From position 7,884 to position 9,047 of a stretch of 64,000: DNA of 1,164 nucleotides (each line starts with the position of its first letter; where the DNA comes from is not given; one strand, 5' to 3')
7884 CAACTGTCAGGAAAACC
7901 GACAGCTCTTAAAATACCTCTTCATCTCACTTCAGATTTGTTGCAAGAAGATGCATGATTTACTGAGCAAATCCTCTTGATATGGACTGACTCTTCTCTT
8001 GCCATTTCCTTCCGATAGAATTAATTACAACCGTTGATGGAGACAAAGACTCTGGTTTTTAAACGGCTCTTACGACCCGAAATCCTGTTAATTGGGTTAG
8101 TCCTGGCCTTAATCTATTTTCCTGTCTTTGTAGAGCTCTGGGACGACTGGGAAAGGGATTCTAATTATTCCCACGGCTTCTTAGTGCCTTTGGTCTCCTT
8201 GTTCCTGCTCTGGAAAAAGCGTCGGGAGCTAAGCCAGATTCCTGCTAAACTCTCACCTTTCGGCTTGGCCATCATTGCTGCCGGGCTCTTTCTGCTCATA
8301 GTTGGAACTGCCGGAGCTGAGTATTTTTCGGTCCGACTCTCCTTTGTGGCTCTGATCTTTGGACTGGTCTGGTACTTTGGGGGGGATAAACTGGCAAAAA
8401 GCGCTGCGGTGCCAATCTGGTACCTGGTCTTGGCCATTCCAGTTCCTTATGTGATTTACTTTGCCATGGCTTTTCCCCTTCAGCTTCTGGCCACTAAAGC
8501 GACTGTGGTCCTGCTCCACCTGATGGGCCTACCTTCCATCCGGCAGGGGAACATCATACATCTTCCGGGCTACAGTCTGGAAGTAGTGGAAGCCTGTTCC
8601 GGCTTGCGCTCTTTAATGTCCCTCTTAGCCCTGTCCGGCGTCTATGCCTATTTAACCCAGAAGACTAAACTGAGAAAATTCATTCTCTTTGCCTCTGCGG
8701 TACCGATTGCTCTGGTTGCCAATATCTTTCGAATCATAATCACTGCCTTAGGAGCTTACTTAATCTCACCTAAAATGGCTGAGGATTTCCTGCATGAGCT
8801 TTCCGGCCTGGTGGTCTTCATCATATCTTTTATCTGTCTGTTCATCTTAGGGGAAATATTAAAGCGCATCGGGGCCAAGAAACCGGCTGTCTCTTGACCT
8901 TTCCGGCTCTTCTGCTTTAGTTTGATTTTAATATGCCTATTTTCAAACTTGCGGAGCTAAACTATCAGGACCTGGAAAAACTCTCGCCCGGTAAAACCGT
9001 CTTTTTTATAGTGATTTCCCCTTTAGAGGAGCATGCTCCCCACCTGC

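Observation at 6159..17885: Complete PEP-CTERM/exosortase protein-sorting locus with a PrsK/PrsR two-component system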

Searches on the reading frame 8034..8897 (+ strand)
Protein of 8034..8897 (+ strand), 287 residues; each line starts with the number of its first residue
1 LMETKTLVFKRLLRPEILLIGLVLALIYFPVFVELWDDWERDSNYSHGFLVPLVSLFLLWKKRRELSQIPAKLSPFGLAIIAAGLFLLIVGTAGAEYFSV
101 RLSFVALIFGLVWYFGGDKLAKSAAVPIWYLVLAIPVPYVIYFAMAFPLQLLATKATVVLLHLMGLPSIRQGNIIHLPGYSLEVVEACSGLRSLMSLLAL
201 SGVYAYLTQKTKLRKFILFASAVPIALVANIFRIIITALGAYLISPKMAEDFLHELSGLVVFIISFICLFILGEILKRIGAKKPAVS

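Call 3: search_protein_families(library=ncbifam, proteins=[window:8034-8897:+], max_evalue=0.01)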
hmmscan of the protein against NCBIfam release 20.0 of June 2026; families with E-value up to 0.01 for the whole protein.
window:8034-8897:+ (287 aa): 23 families
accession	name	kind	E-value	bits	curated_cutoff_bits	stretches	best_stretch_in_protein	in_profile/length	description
TIGR02602.1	8TM_EpsH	subfamily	3.2e-63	213.5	105.55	1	36-276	1-240/241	exosortase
TIGR03109.2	exosort_XrtA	exception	1.5e-62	211.4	208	1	19-276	5-259/261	exosortase A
NF038142.1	exosort_XrtW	exception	3e-60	204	425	1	17-283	5-272/494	exosortase W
TIGR04152.1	exosort_VPLPA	exception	6.4e-60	203.6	400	1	37-283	3-249/486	VPLPA-CTERM-specific exosortase XrtD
NF035943.2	exosort_XrtV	exception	7.5e-44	150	313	1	20-278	8-268/270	exosortase V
TIGR03113.1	exosort_XrtB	exception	1.7e-32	113.1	275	1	19-277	5-265/268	exosortase B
TIGR04151.1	exosort_VPDSG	exception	1.4e-25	90.4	300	1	16-279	27-302/306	VPDSG-CTERM-specific exosortase XrtC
TIGR04178.1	exo_archaeo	signature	2.8e-22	78.8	23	1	182-277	1-96/97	exosortase/archaeosortase family protein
TIGR04156.1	cyanoexo_CrtB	exception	1.4e-17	64.2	300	1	20-271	6-261/280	cyanoexosortase B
NF033464.1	cyanoexo_CrtC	exception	2.6e-16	60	225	1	17-259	7-257/278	cyanoexosortase C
TIGR04476.1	exosort_XrtN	exception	3.2e-15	56.2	200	1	23-268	5-238/406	exosortase N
TIGR03763.1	cyanoexo_CrtA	exception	7.2e-14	51.9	150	1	15-272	4-254/260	cyanoexosortase A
TIGR04199.1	exosort_xrtJ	exception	8.6e-12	44.7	200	1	26-272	10-271/522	exosortase J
NF033770.1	exosort_XrtT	exception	3.4e-09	35.8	250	1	35-272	19-263/472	exosortase T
TIGR04124.1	archaeo_artE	exception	2e-08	34.5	95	1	131-272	13-147/153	archaeosortase family protein ArtE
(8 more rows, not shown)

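Call 4: search_protein_families(library=pfam, proteins=[window:8034-8897:+], max_evalue=0.01)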
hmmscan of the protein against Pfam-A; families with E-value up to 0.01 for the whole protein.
window:8034-8897:+ (287 aa): 1 family
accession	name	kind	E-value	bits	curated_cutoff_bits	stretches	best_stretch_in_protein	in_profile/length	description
PF09721.15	Exosortase_EpsH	-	2.4e-73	247.1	25.7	1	22-275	2-253/254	Transmembrane exosortase (Exosortase_EpsH)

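Call 19: find_homologous_proteins(query=window:8034-8897:+, max_evalue=1e-20)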
Query window:8034-8897:+ (287 aa): 4979 proteins with E <= 1e-20 among 8000 candidates; the best 120 are listed.
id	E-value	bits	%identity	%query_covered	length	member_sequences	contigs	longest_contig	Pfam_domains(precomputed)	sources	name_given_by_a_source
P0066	1.9e-175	600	100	100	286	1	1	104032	PF09721.16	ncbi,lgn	-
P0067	1.9e-164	564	92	100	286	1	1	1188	PF09721.16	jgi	jgi:exosortase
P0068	4.9e-143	494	81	100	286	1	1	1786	PF09721.16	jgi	jgi:exosortase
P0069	6.3e-143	493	81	100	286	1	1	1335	PF09721.16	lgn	-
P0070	9.6e-143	493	81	100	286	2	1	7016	PF09721.16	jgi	-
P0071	2.2e-142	492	80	99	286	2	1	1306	PF09721.16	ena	-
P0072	4.6e-142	491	81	99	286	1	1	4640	PF09721.16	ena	-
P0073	6.1e-142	490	80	100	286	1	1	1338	PF09721.16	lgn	-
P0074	8.8e-141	486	80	100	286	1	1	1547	PF09721.16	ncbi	-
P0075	2.8e-140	485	79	100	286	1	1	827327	PF09721.16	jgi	jgi:exosortase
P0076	5.0e-140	484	80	98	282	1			PF09721.16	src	-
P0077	8.4e-140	483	82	97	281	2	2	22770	PF09721.16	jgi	-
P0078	2.2e-132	459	75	100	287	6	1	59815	PF09721.16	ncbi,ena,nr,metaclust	ncbi:MAG: hypothetical protein A2Z27_02640 [candidate division Zixibacteria bacterium RBG_16_50_21]|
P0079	3.6e-132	458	77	97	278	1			PF09721.16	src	-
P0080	6.2e-131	454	73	99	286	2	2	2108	PF09721.16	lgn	-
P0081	1.5e-129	450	75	98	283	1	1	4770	PF09721.16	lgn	-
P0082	1.1e-127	443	79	91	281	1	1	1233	PF09721.16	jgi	jgi:exosortase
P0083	1.6e-121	423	69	97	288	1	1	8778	PF09721.16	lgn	-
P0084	6.9e-91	323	56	98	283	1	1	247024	PF09721.16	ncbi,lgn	-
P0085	1.1e-90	322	61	88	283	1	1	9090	PF09721.16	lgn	-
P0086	5.4e-90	320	57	96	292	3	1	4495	PF09721.16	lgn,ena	-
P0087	6.8e-90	319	56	92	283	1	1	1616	PF09721.16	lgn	-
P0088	1.2e-89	319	54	98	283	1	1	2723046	PF09721.16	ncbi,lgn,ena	-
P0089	1.5e-89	318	60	86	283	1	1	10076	PF09721.16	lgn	-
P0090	2.6e-89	318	56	94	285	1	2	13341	PF09721.16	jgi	jgi:exosortase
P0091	3.5e-89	317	54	98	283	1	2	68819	PF09721.16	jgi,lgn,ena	jgi:exosortase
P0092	3.7e-89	317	54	98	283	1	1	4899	PF09721.16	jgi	-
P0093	5.3e-89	317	56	98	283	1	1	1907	PF09721.16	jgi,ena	-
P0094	5.5e-89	317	55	98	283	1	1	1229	PF09721.16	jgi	jgi:exosortase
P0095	6.7e-89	316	58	90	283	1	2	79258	PF09721.16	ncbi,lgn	-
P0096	1.1e-88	316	57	94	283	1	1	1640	PF09721.16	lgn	-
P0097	1.2e-88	315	60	89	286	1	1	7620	PF09721.16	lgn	-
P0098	1.8e-88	315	56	98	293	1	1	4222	PF09721.16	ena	-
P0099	1.8e-88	315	54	98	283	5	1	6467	PF09721.16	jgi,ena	-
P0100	1.8e-88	315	57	94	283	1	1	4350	PF09721.16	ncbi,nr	ncbi:MAG: exosortase/archaeosortase family protein [candidate division Zixibacteria bacterium]|nr:ex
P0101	2.6e-88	314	56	98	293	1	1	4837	PF09721.16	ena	-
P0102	3.2e-88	314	55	94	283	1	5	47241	PF09721.16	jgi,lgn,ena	jgi:exosortase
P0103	5.2e-88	313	54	98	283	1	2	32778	PF09721.16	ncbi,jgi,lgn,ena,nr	ncbi:MAG: exosortase/archaeosortase family protein [candidate division Zixibacteria bacterium]|nr:ex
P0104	1.1e-87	312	58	88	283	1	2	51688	PF09721.16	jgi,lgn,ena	-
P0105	1.2e-87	312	55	98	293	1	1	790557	PF09721.16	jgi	jgi:exosortase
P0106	1.5e-87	312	59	89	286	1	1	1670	PF09721.16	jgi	jgi:exosortase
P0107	2.6e-87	311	73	68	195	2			PF09721.16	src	-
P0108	4.3e-87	310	54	99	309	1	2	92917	PF09721.16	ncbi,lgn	-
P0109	6.4e-87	310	55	94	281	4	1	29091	PF09721.16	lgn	-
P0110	1.1e-86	309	56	89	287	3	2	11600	PF09721.16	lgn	-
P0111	1.4e-86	309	57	90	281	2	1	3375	PF09721.16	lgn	-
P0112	2.0e-86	308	56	91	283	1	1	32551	PF09721.16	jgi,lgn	jgi:exosortase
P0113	2.2e-86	308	58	89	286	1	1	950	PF09721.16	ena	-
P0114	2.3e-86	308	55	95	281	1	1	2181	PF09721.16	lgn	-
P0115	2.6e-86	308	55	96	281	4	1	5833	PF09721.16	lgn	-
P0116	2.7e-86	308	52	98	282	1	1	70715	PF09721.16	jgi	-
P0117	2.7e-86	308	55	94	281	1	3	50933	PF09721.16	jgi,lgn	-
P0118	3.2e-86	307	61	87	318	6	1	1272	PF09721.16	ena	-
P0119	4.3e-86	307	57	94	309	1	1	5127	PF09721.16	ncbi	-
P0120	4.4e-86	307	56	93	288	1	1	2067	PF09721.16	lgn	-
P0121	5.5e-86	307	54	98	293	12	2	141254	PF09721.16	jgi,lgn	jgi:exosortase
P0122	6.3e-86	306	55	98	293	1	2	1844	PF09721.16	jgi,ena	jgi:exosortase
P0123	7.1e-86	306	58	89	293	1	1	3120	PF09721.16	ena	-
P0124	1.2e-85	306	61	82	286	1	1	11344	PF09721.16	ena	-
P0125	1.3e-85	305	56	90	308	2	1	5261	PF09721.16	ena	-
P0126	1.4e-85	305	56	93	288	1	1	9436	PF09721.16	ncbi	-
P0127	1.9e-85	305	58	92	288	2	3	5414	PF09721.16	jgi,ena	-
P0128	2.2e-85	305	56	90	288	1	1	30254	PF09721.16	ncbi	-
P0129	2.3e-85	305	56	98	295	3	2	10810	PF09721.16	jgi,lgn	jgi:exosortase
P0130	3.2e-85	304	58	92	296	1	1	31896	PF09721.16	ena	-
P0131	3.4e-85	304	56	98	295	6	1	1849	PF09721.16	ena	-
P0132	3.7e-85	304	56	94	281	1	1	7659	PF09721.16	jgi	jgi:exosortase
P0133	3.9e-85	304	54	98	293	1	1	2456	PF09721.16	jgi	-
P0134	6.4e-85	303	60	87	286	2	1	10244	PF09721.16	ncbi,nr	ncbi:MAG: exosortase [candidate division Zixibacteria bacterium]|nr:exosortase [candidate division Z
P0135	6.6e-85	303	56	91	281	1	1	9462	PF09721.16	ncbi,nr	ncbi:MAG: exosortase/archaeosortase family protein [candidate division Zixibacteria bacterium]|nr:ex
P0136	8.9e-85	303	56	90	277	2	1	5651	PF09721.16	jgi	jgi:exosortase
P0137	9.0e-85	303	57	95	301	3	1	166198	PF09721.16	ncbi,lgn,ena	-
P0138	9.6e-85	303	54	99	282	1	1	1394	PF09721.16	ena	-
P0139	1.1e-84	302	54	98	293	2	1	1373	PF09721.16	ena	-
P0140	1.4e-84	302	57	90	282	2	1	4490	PF09721.16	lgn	-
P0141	1.8e-84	302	57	86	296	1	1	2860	PF09721.16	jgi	jgi:exosortase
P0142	1.8e-84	302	54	98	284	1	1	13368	PF09721.16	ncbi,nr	ncbi:MAG: exosortase/archaeosortase family protein [FCB group bacterium]|nr:exosortase/archaeosortas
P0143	1.9e-84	302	55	87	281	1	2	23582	PF09721.16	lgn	-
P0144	2.3e-84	301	57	93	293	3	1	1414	PF09721.16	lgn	-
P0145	2.5e-84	301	58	88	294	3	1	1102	PF09721.16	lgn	-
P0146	3.4e-84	301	54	91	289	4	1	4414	PF09721.16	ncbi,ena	-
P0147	4.8e-84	300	54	98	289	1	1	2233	PF09721.16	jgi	-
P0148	5.5e-84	300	55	94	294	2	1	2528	PF09721.16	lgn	-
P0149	7.0e-84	300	57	89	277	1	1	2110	PF09721.16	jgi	-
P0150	7.8e-84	300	57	93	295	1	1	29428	PF09721.16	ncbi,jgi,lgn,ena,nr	ncbi:MAG TPA: exosortase/archaeosortase family protein [Terriglobales bacterium]|nr:exosortase/archa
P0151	1.1e-83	299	54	91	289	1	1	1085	PF09721.16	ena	-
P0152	1.8e-83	298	55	98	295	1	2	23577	PF09721.16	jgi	jgi:exosortase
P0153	1.9e-83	298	53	99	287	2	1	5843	PF09721.16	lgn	-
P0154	2.2e-83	298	55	90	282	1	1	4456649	PF09721.16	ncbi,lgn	ncbi:MAG: exosortase/archaeosortase family protein [Candidatus Zixiibacteriota bacterium]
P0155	2.4e-83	298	52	99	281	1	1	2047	PF09721.16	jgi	jgi:exosortase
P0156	2.6e-83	298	55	94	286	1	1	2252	PF09721.16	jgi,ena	-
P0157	2.9e-83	298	55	89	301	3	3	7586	PF09721.16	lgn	-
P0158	3.3e-83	298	57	90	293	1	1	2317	PF09721.16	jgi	jgi:exosortase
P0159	4.9e-83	297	56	88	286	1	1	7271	PF09721.16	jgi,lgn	jgi:exosortase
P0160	5.3e-83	297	54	90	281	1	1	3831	PF09721.16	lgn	-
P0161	7.4e-83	296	53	98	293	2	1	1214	PF09721.16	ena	-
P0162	7.6e-83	296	55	91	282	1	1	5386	PF09721.16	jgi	jgi:exosortase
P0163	8.6e-83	296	54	98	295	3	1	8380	PF09721.16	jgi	jgi:exosortase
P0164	9.3e-83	296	53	97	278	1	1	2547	PF09721.16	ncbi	-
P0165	2.2e-82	295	52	96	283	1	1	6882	PF09721.16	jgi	-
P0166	2.3e-82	295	54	90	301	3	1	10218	PF09721.16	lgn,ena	-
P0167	2.6e-82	295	58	87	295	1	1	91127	PF09721.16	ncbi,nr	ncbi:MAG: exosortase/archaeosortase family protein [candidate division KSB1 bacterium]|nr:exosortase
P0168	3.5e-82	294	56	89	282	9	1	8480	PF09721.16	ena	-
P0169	3.6e-82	294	53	99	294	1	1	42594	PF09721.16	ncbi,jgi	jgi:exosortase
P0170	3.6e-82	294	54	90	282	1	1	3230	PF09721.16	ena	-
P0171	4.2e-82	294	54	89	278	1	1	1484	PF09721.16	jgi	-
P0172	4.4e-82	294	56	90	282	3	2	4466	PF09721.16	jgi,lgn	jgi:exosortase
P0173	5.2e-82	294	54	89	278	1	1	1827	PF09721.16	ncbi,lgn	-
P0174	6.2e-82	293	53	99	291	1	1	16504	PF09721.16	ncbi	-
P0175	6.6e-82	293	57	84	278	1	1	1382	PF09721.16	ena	-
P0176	6.7e-82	293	54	89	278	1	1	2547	PF09721.16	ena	-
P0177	7.3e-82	293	54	89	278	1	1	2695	PF09721.16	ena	-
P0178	7.6e-82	293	54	89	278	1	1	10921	PF09721.16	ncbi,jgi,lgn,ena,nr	ncbi:exosortase [candidate division KSB1 bacterium]|nr:MAG: exosortase [candidate division KSB1 bact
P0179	8.5e-82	293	54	89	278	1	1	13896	PF09721.16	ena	-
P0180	8.6e-82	293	54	89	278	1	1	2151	PF09721.16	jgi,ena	-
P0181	1.2e-81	292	55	93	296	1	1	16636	PF09721.16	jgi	-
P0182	1.3e-81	292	54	90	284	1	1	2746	PF09721.16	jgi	jgi:exosortase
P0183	1.3e-81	292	55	89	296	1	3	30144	PF09721.16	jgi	-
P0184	1.4e-81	292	54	89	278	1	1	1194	PF09721.16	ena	-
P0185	1.5e-81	292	53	89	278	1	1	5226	PF09721.16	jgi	-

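Call 20: find_encoding_contigs(protein=P0078, flank=10000, max_places=1)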
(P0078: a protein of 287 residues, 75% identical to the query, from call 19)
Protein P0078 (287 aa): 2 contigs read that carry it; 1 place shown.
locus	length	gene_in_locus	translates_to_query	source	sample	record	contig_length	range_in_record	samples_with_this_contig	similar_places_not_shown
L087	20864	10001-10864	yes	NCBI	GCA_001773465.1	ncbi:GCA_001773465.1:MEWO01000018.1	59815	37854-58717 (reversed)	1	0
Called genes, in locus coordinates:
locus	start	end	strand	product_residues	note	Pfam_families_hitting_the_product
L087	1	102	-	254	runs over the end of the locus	PF13489:Methyltransf_23, PF01209:Ubie_methyltran, PF03848:TehB, PF13847:Methyltransf_31, PF08241:Methyltransf_11, PF08242:Methyltransf_12, PF13649:Methyltransf_25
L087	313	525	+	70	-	PF22570:LiaF-TM, PF18917:LiaI-LiaF-like_TM1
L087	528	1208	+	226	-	PF02517:Rce1-like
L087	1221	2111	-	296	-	PF10043:DUF2279 (faint)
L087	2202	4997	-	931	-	PF15892:BNR_4 (faint), PF13860:FlgD_ig, PF18962:Por_Secre_tail (weak)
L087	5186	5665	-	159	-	-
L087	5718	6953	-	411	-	PF13482:RNase_H_2, PF10108:DNA_pol_B_exo2 (faint), PF03104:DNA_pol_B_exo1 (faint)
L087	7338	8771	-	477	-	PF00072:Response_reg, PF00158:Sigma54_activat, PF13191:AAA_16 (weak), PF14532:Sigma54_activ_2, PF00004:AAA (weak), PF07728:AAA_5 (weak), PF25601:AAA_lid_14, PF02954:HTH_8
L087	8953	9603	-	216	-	PF07589:PEP_exosort_dom (weak)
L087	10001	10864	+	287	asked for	PF09721:Exosortase_EpsH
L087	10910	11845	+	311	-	PF02633:Creatininase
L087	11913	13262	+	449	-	PF13517:FG-GAP_3 (weak), PF23727:Beta-prop_FAM234A_B (faint), PF01839:FG-GAP (weak)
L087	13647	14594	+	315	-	PF02397:Bac_transf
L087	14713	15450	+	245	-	PF08308:PEGA, PF18935:DUF5683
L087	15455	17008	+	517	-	PF00041:fn3 (weak), PF25788:Ig_Rha78A_N (faint), PF25833:Fn3_SaeA_3rd (faint), PF00041:fn3 (weak)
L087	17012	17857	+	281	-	-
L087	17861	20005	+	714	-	PF02518:HATPase_c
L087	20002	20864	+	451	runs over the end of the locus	PF00072:Response_reg, PF00158:Sigma54_activat, PF14532:Sigma54_activ_2, PF07728:AAA_5, PF25601:AAA_lid_14, PF02954:HTH_8, PF18024:HTH_50 (weak)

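Call 21: find_encoding_contigs(protein=P0088, flank=10000, max_places=1)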
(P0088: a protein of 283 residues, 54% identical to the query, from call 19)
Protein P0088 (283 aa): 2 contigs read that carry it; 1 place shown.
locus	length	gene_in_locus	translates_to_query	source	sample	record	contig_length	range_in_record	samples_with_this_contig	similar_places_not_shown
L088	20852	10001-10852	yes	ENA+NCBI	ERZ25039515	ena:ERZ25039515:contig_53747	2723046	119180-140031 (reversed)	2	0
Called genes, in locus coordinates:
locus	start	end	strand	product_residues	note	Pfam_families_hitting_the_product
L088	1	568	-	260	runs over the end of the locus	PF19027:DUF5752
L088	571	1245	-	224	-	PF05552:MS_channel_1st_1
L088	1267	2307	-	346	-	PF21088:MS_channel_1st, PF00924:MS_channel_2nd, PF21082:MS_channel_3rd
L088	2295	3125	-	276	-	PF02358:Trehalose_PPase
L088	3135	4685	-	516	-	PF00982:Glyco_transf_20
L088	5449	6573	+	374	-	PF07690:MFS_1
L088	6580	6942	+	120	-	PF10639:TMEM234 (weak), PF00892:EamA (weak), PF00893:Multi_Drug_Res (weak)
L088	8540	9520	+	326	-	PF03687:UPF0164, PF19572:PorV, PF03349:Toluene_X (faint), PF11751:PorP_SprF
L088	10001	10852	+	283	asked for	PF09721:Exosortase_EpsH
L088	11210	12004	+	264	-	PF02397:Bac_transf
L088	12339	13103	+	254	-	PF08308:PEGA, PF18935:DUF5683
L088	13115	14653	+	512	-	PF00041:fn3 (faint), PF25788:Ig_Rha78A_N (faint)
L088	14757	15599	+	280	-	-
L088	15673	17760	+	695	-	PF01590:GAF, PF13185:GAF_2, PF13492:GAF_3 (weak), PF02518:HATPase_c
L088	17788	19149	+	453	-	PF00072:Response_reg, PF00004:AAA (faint), PF00158:Sigma54_activat, PF14532:Sigma54_activ_2, PF07728:AAA_5 (weak), PF25601:AAA_lid_14, PF02954:HTH_8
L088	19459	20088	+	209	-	PF07589:PEP_exosort_dom (weak)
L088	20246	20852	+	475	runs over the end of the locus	PF00072:Response_reg, PF00158:Sigma54_activat, PF14532:Sigma54_activ_2, PF00004:AAA (weak), PF07728:AAA_5 (faint), PF25601:AAA_lid_14, PF02954:HTH_8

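Call 22: find_encoding_contigs(protein=P0154, flank=10000, max_places=1)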
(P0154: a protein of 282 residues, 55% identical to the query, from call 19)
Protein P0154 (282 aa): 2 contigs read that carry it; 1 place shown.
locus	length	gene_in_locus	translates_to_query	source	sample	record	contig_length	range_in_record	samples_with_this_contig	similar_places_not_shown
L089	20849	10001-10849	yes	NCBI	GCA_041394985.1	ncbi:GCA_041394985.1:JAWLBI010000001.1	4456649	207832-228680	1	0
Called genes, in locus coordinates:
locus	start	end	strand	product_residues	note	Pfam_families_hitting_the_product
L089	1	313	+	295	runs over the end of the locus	PF01297:ZnuA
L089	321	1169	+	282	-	PF02463:SMC_N (weak), PF00005:ABC_tran, PF13304:AAA_21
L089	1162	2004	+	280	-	PF00950:ABC-3, PF01032:FecCD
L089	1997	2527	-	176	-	-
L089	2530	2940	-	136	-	-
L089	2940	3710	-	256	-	-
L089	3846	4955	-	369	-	PF01594:AI-2E_transport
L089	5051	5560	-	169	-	-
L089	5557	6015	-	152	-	-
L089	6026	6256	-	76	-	-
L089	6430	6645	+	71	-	PF00403:HMA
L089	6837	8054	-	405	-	PF06224:AlkZ-like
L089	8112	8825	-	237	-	PF18935:DUF5683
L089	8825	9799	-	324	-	PF00781:DAGK_cat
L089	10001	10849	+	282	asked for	PF09721:Exosortase_EpsH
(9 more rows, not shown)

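Call 37: find_related_loci(query=A3, collection=metagenome_contigs, flank=10000)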
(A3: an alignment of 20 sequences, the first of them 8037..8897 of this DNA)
Query A3 (286 aa) in metagenome_contigs; peptide patterns used: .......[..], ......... (x = any residue, [..] = any of these).
600 stretches matched a pattern (row limit reached: there are more); 576 encode a relative of the query (tblastn E <= 1e-3); the best 80 are kept; 80 distinct loci.
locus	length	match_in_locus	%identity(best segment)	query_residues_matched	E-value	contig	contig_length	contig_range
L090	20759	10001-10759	58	30-282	4e-92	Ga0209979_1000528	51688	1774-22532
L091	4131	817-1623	56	16-282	5e-91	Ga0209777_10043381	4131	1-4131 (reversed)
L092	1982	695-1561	55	1-282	5e-94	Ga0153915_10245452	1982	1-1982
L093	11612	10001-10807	57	16-282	3e-88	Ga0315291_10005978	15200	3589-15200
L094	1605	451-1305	49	2-286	7e-93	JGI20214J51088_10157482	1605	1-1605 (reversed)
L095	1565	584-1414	50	1-276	4e-91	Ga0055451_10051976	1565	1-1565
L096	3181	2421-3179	60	18-270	6e-86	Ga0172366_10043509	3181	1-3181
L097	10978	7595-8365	51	22-278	1e-84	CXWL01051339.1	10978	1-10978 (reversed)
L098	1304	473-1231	55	22-274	3e-90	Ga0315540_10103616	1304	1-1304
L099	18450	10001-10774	51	21-278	9e-84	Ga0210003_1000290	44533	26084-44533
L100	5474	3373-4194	52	16-286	9e-84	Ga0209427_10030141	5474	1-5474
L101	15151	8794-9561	52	23-278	3e-83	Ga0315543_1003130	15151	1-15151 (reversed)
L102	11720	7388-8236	48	1-286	2e-83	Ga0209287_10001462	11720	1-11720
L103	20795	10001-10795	52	13-278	6e-83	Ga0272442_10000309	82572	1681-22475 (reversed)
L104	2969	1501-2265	54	27-281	5e-83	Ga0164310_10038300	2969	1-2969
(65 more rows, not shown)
